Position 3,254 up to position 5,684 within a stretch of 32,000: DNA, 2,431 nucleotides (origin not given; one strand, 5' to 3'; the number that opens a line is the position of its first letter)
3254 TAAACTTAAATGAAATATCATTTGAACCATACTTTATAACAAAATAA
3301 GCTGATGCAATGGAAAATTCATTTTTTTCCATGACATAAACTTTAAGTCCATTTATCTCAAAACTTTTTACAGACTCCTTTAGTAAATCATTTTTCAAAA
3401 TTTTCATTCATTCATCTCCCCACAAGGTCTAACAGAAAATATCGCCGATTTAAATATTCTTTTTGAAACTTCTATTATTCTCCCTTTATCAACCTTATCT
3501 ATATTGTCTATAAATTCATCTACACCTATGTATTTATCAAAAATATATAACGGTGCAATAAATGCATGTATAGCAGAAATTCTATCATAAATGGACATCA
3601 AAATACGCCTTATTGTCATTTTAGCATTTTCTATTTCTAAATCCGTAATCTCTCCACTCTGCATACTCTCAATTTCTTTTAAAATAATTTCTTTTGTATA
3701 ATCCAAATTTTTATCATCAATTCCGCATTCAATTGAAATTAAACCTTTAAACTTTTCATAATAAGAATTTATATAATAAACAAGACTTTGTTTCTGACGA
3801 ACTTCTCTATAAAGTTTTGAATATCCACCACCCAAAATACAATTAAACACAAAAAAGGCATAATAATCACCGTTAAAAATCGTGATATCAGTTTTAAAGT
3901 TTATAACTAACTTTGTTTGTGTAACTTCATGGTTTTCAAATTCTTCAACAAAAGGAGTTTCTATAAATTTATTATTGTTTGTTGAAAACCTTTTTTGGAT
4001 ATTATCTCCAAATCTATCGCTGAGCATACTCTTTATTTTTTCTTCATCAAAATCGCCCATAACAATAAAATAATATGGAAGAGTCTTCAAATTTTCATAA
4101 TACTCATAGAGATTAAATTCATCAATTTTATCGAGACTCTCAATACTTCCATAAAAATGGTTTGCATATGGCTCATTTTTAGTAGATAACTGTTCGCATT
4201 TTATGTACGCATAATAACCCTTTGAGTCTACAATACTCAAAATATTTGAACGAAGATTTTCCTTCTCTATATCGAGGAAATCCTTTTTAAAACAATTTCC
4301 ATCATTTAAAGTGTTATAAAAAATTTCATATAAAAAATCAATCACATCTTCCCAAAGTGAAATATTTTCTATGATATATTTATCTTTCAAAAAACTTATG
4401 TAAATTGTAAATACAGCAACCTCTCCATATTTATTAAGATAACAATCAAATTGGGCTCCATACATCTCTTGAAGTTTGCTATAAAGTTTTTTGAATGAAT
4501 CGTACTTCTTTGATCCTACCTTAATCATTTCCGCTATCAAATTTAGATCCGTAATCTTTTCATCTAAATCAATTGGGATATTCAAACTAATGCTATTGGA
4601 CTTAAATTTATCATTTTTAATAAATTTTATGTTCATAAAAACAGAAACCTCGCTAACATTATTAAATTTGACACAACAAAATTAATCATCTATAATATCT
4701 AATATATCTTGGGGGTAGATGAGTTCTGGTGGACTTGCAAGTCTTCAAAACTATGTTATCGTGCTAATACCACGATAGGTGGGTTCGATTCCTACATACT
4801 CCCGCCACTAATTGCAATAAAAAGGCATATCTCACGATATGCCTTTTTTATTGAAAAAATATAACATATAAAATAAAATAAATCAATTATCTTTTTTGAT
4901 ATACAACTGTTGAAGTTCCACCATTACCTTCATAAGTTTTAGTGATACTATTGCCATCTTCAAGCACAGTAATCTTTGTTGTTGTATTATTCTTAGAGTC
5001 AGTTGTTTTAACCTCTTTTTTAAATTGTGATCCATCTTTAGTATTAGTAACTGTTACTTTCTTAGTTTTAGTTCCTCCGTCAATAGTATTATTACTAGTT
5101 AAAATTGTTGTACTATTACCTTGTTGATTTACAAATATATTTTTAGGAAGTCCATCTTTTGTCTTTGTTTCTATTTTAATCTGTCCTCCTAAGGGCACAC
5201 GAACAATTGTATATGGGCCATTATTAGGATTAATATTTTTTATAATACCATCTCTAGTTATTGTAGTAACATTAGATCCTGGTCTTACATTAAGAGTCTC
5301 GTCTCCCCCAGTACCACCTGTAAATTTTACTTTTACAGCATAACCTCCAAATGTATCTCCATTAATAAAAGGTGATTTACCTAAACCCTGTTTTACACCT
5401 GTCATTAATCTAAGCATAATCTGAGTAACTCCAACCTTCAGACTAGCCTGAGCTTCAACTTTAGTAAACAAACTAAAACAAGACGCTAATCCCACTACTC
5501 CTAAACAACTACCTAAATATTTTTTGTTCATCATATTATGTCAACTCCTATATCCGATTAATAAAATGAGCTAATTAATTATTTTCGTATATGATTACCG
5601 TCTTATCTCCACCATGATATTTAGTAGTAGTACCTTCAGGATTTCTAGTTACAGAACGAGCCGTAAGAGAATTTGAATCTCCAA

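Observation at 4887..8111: Cluster of four paralogous secreted Thr/Gly/Asn-rich proteins with no recognisable domain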

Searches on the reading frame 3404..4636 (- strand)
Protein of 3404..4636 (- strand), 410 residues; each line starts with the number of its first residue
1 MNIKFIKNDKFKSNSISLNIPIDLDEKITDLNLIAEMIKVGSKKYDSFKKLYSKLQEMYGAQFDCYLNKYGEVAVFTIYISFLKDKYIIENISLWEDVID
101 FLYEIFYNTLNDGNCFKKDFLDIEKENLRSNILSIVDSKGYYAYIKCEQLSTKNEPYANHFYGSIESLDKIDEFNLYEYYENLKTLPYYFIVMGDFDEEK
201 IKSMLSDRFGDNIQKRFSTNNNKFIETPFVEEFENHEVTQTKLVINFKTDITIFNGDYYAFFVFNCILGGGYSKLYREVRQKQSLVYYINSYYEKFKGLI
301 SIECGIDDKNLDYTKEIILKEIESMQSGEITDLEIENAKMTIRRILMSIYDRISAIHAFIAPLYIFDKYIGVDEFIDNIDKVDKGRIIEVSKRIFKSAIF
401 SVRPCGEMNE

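Call 17: find_related_loci(query=window:3404-4636:-, collection=genome_contigs, flank=10000)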
Query window:3404-4636:- (410 aa) in genome_contigs; peptide patterns used: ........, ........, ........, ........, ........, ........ (x = any residue, [..] = any of these).
107 stretches matched a pattern; 3 encode a relative of the query (tblastn E <= 1e-3); 3 distinct loci.
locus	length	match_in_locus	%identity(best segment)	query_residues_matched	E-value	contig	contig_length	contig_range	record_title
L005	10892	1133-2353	70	1-407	0e+0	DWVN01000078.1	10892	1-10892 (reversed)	MAG TPA_asm: Candidatus Dwaynia gallinarum isolate CHK166-5537 CHK166__C79088_L10892_SAMEA104467475, whole genome shotgu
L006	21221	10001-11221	68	1-407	0e+0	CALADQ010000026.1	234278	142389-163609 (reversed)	MAG TPA_asm: uncultured Candidatus Arthromitus sp. isolate ERR318697_bin.45_CONCOCT_v1.1_MAG genome assembly, contig: ER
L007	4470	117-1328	66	1-404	0e+0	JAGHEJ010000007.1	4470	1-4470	MAG: Clostridiales bacterium isolate MAG.106 k127_159831, whole genome shotgun sequence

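Call 53: find_related_loci(query=A4, collection=metagenome_contigs, flank=7000)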
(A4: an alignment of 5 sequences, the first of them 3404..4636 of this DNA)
Query A4 (410 aa) in metagenome_contigs; peptide patterns used: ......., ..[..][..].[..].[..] (x = any residue, [..] = any of these).
600 stretches matched a pattern, but none encodes a relative of the query by tblastn (E <= 1e-3).

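Call 55: find_encoding_contigs(protein=window:3404-4636:-, flank=10000, max_places=6)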
Protein window:3404-4636:- (410 aa): 1 contig read that carries it; 1 place shown.
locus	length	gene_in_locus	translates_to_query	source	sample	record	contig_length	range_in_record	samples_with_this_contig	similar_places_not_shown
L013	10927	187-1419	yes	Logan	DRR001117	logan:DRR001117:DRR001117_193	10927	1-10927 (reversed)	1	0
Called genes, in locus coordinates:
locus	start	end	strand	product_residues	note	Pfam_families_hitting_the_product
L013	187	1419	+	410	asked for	PF05193:Peptidase_M16_C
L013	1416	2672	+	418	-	PF00675:Peptidase_M16, PF05193:Peptidase_M16_C (weak)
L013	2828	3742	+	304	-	PF01795:Methyltransf_5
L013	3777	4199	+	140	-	PF04977:DivIC (weak)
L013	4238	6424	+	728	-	PF03717:PBP_dimer, PF00905:Transpeptidase, PF03793:PASTA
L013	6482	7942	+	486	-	PF01225:Mur_ligase (faint), PF08245:Mur_ligase_M, PF02875:Mur_ligase_C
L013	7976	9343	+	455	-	PF01225:Mur_ligase (weak), PF08245:Mur_ligase_M, PF02875:Mur_ligase_C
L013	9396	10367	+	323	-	PF10555:MraY_sig1 (weak), PF00953:Glycos_transf_4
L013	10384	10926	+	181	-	?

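Call 91: find_homologous_proteins(query=window:3404-4636:-, max_evalue=1e-100)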
Query window:3404-4636:- (410 aa): 50 proteins with E <= 1e-100 among 3713 candidates.
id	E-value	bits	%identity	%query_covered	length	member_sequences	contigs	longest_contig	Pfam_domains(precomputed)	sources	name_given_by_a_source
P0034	1.0e-265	899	100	100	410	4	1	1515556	PF05193.27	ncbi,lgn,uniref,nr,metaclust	ncbi:EF-P 5-aminopentanol modification-associated protein YfmF [Candidatus Arthromitus sp. SFB-rat-Y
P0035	2.5e-232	789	85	100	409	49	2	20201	PF05193.27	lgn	-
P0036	1.3e-196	672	73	99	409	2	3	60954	PF05193.27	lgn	-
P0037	4.0e-195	667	74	100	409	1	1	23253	PF05193.27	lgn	-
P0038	3.9e-191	654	71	99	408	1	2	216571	PF05193.27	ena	-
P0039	1.8e-190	651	71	99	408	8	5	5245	PF05193.27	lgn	-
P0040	6.4e-190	650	71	99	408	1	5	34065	PF05193.27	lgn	-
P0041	2.6e-189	648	71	99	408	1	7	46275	PF05193.27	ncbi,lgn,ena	-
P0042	3.0e-189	648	71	99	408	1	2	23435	PF05193.27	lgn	-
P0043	3.9e-189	647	70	99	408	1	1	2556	PF05193.27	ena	-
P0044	7.8e-189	646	70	99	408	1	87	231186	PF05193.27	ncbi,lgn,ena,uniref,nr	ncbi:EF-P 5-aminopentanol modification-associated protein YfmF [Candidatus Arthromitus sp. SFB-turke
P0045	8.6e-189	646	71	99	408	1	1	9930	PF05193.27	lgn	-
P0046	8.9e-189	646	71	99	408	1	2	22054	PF05193.27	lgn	-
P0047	1.4e-188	645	70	99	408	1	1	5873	PF05193.27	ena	-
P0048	1.8e-188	645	70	99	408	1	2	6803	PF05193.27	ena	-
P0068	7.3e-184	630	69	100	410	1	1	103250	PF05193.27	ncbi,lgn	-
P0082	7.4e-160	551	62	98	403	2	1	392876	PF05193.27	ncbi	-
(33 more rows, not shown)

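Call 92: find_encoding_contigs(protein=P0037, flank=7000, max_places=1)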
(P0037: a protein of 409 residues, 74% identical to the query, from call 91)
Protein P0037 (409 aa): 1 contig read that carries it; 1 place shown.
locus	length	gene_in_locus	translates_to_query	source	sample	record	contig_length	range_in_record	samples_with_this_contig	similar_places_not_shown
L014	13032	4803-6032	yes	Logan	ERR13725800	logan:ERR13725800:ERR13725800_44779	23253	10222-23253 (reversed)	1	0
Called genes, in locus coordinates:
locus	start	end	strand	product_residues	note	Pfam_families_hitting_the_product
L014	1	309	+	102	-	?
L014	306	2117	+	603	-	PF00664:ABC_membrane, PF00005:ABC_tran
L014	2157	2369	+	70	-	-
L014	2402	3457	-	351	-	-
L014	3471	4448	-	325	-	-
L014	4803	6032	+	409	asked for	PF05193:Peptidase_M16_C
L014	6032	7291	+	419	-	PF00675:Peptidase_M16, PF05193:Peptidase_M16_C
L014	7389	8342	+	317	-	PF01795:Methyltransf_5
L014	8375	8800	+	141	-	-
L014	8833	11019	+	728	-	PF03717:PBP_dimer, PF00905:Transpeptidase, PF03793:PASTA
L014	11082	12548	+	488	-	PF01225:Mur_ligase (weak), PF08245:Mur_ligase_M, PF02875:Mur_ligase_C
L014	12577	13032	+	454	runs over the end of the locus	PF08245:Mur_ligase_M, PF02875:Mur_ligase_C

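Call 93: find_encoding_contigs(protein=P0044, flank=7000, max_places=1)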
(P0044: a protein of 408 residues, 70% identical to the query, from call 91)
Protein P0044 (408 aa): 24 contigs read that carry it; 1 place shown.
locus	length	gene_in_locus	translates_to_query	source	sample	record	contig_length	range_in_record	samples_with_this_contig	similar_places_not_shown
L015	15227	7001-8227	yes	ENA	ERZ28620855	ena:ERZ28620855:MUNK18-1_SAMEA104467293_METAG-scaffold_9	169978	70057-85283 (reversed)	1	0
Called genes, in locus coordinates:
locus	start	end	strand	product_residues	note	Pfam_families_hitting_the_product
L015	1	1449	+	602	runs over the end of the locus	PF00664:ABC_membrane, PF00005:ABC_tran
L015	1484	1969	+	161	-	PF06271:RDD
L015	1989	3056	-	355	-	-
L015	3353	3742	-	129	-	-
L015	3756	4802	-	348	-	-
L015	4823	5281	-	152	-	-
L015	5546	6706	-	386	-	-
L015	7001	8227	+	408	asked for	PF05193:Peptidase_M16_C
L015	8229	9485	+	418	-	PF00675:Peptidase_M16, PF05193:Peptidase_M16_C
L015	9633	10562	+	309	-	PF01795:Methyltransf_5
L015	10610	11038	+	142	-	PF04977:DivIC (weak)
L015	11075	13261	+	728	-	PF03717:PBP_dimer, PF00905:Transpeptidase, PF03793:PASTA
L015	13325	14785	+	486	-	PF01225:Mur_ligase (weak), PF08245:Mur_ligase_M, PF02875:Mur_ligase_C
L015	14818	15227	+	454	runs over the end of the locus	PF01225:Mur_ligase (weak), PF08245:Mur_ligase_M, PF02875:Mur_ligase_C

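Call 94: find_encoding_contigs(protein=P0068, flank=7000, max_places=1)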
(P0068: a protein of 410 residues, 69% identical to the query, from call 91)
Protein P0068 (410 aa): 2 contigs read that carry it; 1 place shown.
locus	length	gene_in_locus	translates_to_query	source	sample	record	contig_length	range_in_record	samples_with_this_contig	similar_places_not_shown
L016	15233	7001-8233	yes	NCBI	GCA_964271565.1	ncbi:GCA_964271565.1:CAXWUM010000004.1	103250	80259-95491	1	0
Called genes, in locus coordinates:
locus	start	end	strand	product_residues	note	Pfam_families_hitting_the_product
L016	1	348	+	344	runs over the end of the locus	PF21783:YNCE, PF25174:Beta-prop_THOC3, PF23381:Beta-prop_IFT122_1st, PF24807:WD40_CDC20-Fz, PF24817:WD40_WDHD1_1st, PF24814:WD40_Prp19, PF25174:Beta-prop_THOC3, PF02239:Cytochrom_D1 (weak), +13 more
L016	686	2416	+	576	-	PF00664:ABC_membrane, PF00005:ABC_tran, PF02463:SMC_N (faint)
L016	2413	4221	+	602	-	PF00664:ABC_membrane, PF00005:ABC_tran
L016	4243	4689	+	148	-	PF06271:RDD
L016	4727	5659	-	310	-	-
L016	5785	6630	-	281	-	-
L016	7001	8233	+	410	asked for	PF05193:Peptidase_M16_C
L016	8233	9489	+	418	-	PF00675:Peptidase_M16, PF05193:Peptidase_M16_C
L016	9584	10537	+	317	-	PF01795:Methyltransf_5, PF13847:Methyltransf_31 (faint)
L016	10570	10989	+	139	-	PF04977:DivIC (weak)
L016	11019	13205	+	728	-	PF03717:PBP_dimer, PF00905:Transpeptidase, PF03793:PASTA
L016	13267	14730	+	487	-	PF01225:Mur_ligase, PF08245:Mur_ligase_M, PF02875:Mur_ligase_C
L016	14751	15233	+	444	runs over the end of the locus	PF08245:Mur_ligase_M, PF02875:Mur_ligase_C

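Call 95: find_encoding_contigs(protein=P0082, flank=7000, max_places=1)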
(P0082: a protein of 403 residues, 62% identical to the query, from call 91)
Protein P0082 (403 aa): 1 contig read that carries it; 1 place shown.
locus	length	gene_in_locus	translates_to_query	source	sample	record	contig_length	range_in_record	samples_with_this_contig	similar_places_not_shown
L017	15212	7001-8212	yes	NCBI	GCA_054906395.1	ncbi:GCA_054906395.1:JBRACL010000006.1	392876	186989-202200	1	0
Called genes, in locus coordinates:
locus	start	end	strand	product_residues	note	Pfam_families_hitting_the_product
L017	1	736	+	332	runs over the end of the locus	-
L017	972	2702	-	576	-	PF00111:Fer2 (weak), PF13510:Fer2_4, PF22609:Fe_hydrogense_Fe-S_bd, PF12837:Fer4_6 (weak), PF14697:Fer4_21 (weak), PF12838:Fer4_7, PF02906:Fe_hyd_lg_C, PF02256:Fe_hyd_SSU, +3 more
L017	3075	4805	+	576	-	PF00664:ABC_membrane, PF00005:ABC_tran, PF02463:SMC_N (faint)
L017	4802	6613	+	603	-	PF00664:ABC_membrane, PF00005:ABC_tran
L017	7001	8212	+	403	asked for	PF05193:Peptidase_M16_C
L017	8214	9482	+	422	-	PF00675:Peptidase_M16, PF05193:Peptidase_M16_C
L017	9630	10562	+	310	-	PF01795:Methyltransf_5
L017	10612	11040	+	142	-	PF04977:DivIC (weak)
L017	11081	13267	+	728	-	PF03717:PBP_dimer, PF00905:Transpeptidase, PF03793:PASTA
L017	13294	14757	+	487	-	PF01225:Mur_ligase (weak), PF08245:Mur_ligase_M, PF02875:Mur_ligase_C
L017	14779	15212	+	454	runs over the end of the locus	PF01225:Mur_ligase (weak), PF08245:Mur_ligase_M, PF02875:Mur_ligase_C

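Call 110: find_encoding_contigs(protein=P0098, flank=10000, max_places=2)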
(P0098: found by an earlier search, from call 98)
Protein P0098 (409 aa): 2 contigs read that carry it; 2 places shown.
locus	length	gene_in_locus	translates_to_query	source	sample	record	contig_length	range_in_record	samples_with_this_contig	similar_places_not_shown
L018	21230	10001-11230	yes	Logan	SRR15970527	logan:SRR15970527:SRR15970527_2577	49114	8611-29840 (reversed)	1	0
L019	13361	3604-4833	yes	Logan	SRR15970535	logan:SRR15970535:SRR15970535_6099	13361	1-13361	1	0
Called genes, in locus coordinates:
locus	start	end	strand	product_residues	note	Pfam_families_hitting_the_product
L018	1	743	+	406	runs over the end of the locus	PF03193:RsgA_GTPase (faint), PF01926:MMR_HSR1, PF02421:FeoB_N (weak), PF00009:GTP_EFTU (weak), PF16897:MMR_HSR1_Xtn (weak), PF18128:HydF_dimer, PF18133:HydF_tetramer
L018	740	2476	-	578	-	PF13510:Fer2_4, PF12837:Fer4_6 (faint), PF22609:Fe_hydrogense_Fe-S_bd, PF14697:Fer4_21 (weak), PF12838:Fer4_7 (weak), PF00037:Fer4 (weak), PF02906:Fe_hyd_lg_C, PF02256:Fe_hyd_SSU, +1 more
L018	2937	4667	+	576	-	PF00664:ABC_membrane, PF02463:SMC_N (faint), PF00005:ABC_tran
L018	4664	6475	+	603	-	PF00664:ABC_membrane, PF00005:ABC_tran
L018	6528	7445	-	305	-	-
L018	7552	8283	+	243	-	-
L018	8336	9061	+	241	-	-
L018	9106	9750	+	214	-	-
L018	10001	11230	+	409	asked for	PF05193:Peptidase_M16_C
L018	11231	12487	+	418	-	PF00675:Peptidase_M16, PF05193:Peptidase_M16_C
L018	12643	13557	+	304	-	PF01795:Methyltransf_5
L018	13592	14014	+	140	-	PF04977:DivIC (weak)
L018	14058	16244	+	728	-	PF03717:PBP_dimer, PF00905:Transpeptidase, PF03793:PASTA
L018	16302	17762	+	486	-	PF01225:Mur_ligase (weak), PF08245:Mur_ligase_M, PF02875:Mur_ligase_C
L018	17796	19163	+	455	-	PF01225:Mur_ligase (weak), PF08245:Mur_ligase_M, PF02875:Mur_ligase_C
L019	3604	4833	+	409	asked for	PF05193:Peptidase_M16_C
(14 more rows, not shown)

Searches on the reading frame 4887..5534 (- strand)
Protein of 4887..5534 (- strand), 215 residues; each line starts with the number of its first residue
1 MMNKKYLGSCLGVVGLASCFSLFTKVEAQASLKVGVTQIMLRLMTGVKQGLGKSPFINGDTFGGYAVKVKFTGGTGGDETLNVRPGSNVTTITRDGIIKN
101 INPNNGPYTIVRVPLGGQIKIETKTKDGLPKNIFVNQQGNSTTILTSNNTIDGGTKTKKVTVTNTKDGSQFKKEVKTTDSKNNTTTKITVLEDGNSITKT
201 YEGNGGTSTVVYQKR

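Call 5: search_protein_families(library=pfam, proteins=[window:4887-5534:-], max_evalue=1)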
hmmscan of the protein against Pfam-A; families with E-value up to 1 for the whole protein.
window:4887-5534:- (215 aa): 3 families
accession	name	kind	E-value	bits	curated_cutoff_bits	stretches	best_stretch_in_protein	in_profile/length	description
PF06124.16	DUF960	-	0.034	15.1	25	0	156-198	45-88/94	Staphylococcal protein of unknown function (DUF960)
PF23660.1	NOMO_8th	-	0.15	12.6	27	1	115-151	2-38/105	NOMO eighth prealbumin-like domain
PF07166.16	DUF1398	-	0.43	11.1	22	1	137-183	33-79/119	Protein of unknown function (DUF1398)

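Call 6: search_protein_families(library=ncbifam, proteins=[window:4887-5534:-], max_evalue=1)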
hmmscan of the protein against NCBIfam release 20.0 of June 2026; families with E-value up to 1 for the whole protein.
window:4887-5534:- (215 aa): 1 family
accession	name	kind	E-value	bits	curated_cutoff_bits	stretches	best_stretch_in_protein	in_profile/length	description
NF002734.0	PRK02654.1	equivalog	0.65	8.8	324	1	119-198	139-217/384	membrane protein insertase YidC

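Call 13: find_related_loci(query=A1, collection=genome_contigs, flank=10000)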
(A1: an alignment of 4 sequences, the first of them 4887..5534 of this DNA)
Query A1 (215 aa) in genome_contigs; peptide patterns used: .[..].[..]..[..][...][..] (x = any residue, [..] = any of these).
59 stretches matched a pattern, but none encodes a relative of the query by tblastn (E <= 1e-3).

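Call 54: find_encoding_contigs(protein=window:4887-5534:-, flank=10000, max_places=6)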
Protein window:4887-5534:- (215 aa): 2 contigs read that carry it; 2 places shown.
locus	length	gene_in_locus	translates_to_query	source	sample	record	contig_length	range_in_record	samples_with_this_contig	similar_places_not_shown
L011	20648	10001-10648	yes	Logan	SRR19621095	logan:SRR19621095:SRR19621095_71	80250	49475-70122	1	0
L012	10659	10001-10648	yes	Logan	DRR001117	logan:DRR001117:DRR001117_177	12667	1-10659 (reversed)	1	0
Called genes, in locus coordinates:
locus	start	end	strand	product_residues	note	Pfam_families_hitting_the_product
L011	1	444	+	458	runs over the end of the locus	PF04055:Radical_SAM, PF06968:BATS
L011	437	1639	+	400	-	PF01926:MMR_HSR1, PF02421:FeoB_N (faint), PF03193:RsgA_GTPase (faint), PF00009:GTP_EFTU (weak), PF16897:MMR_HSR1_Xtn (weak), PF18128:HydF_dimer, PF18133:HydF_tetramer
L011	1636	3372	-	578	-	PF13510:Fer2_4, PF12837:Fer4_6 (faint), PF22609:Fe_hydrogense_Fe-S_bd, PF14697:Fer4_21 (weak), PF12838:Fer4_7 (weak), PF00037:Fer4 (weak), PF02906:Fe_hyd_lg_C, PF02256:Fe_hyd_SSU, +1 more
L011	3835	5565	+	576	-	PF00664:ABC_membrane, PF02463:SMC_N (faint), PF00005:ABC_tran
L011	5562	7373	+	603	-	PF00664:ABC_membrane, PF00005:ABC_tran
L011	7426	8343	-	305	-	-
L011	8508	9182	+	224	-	-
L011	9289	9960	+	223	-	-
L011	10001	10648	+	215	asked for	-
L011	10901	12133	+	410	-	PF05193:Peptidase_M16_C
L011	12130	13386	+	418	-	PF00675:Peptidase_M16, PF05193:Peptidase_M16_C (weak)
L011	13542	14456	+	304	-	PF01795:Methyltransf_5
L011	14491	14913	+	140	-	PF04977:DivIC (weak)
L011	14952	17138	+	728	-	PF03717:PBP_dimer, PF00905:Transpeptidase, PF03793:PASTA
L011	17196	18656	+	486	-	PF01225:Mur_ligase (faint), PF08245:Mur_ligase_M, PF02875:Mur_ligase_C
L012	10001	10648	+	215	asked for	-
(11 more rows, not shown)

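Call 77: search_protein_families(library=phrogs, proteins=[window:4887-5534:-], max_evalue=0.1)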
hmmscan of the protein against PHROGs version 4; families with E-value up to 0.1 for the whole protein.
window:4887-5534:- (215 aa): 0 families

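Call 78: search_protein_families(library=padloc, proteins=[window:4887-5534:-], max_evalue=0.1)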
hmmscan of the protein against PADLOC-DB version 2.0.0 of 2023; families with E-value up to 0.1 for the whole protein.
window:4887-5534:- (215 aa): 0 families

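Call 98: list_cluster_members(proteins=[P0035, L009:10965-12194:+, L001:3604-4833:+, window:4887-5534:-, window:5575-6249:-, window:6356-7030:-, window:7194-8111:+, P0006, P0008])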
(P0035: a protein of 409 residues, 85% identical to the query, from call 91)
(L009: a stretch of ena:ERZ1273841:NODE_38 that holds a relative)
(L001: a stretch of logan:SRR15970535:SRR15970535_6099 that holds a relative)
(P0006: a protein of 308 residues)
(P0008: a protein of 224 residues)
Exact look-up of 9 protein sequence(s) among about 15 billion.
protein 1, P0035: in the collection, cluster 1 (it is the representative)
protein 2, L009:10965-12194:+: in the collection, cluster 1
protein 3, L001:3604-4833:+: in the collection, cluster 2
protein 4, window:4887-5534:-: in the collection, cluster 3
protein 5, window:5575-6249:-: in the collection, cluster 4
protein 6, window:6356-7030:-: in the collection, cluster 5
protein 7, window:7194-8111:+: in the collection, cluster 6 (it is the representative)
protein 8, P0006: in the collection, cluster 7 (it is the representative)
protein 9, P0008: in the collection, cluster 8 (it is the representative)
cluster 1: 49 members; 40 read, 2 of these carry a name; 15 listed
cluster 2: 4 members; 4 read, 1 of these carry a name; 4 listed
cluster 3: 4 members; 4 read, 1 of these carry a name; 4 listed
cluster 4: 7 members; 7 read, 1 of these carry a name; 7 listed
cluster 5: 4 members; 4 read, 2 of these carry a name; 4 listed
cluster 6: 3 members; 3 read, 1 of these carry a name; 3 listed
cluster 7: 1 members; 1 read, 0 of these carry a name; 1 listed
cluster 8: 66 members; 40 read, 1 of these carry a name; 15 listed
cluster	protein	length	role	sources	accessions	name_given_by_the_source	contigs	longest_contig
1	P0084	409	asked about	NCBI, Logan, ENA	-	-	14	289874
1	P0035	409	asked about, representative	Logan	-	-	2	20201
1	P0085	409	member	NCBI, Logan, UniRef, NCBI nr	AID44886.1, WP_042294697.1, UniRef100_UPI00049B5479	Hypothetical protein SFBmNL_00981 [Candidatus Arthromitus sp. SFB-mouse-NL] | EF-P 5-aminopentanol modification-associated protein YfmF n=1 Tax=Candidatus Arthromitus ... | insulinase family protein [Candidatus Arthromitus sp. SFB-mouse-NL]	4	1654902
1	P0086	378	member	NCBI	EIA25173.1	Putative peptidase, partial [Candidatus Arthromitus sp. SFB-3]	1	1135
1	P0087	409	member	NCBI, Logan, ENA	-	-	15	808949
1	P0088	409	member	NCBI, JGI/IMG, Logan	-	-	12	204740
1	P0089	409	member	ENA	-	-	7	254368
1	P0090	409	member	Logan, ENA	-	-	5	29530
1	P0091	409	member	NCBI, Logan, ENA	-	-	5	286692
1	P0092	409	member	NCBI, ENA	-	-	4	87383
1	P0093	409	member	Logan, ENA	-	-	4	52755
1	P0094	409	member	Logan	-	-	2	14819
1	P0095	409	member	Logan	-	-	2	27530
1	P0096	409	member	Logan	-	-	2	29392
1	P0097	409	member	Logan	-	-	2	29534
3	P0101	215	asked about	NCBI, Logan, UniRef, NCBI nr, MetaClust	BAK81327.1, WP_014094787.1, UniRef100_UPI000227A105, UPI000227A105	hypothetical protein [Candidatus Arthromitus sp. SFB-rat-Yit] | hypothetical protein n=1 Tax=Candidatus Arthromitus sp. SFB-rat-Yit TaxID=1041504 ... | status=active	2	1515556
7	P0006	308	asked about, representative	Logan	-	-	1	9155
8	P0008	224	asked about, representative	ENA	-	-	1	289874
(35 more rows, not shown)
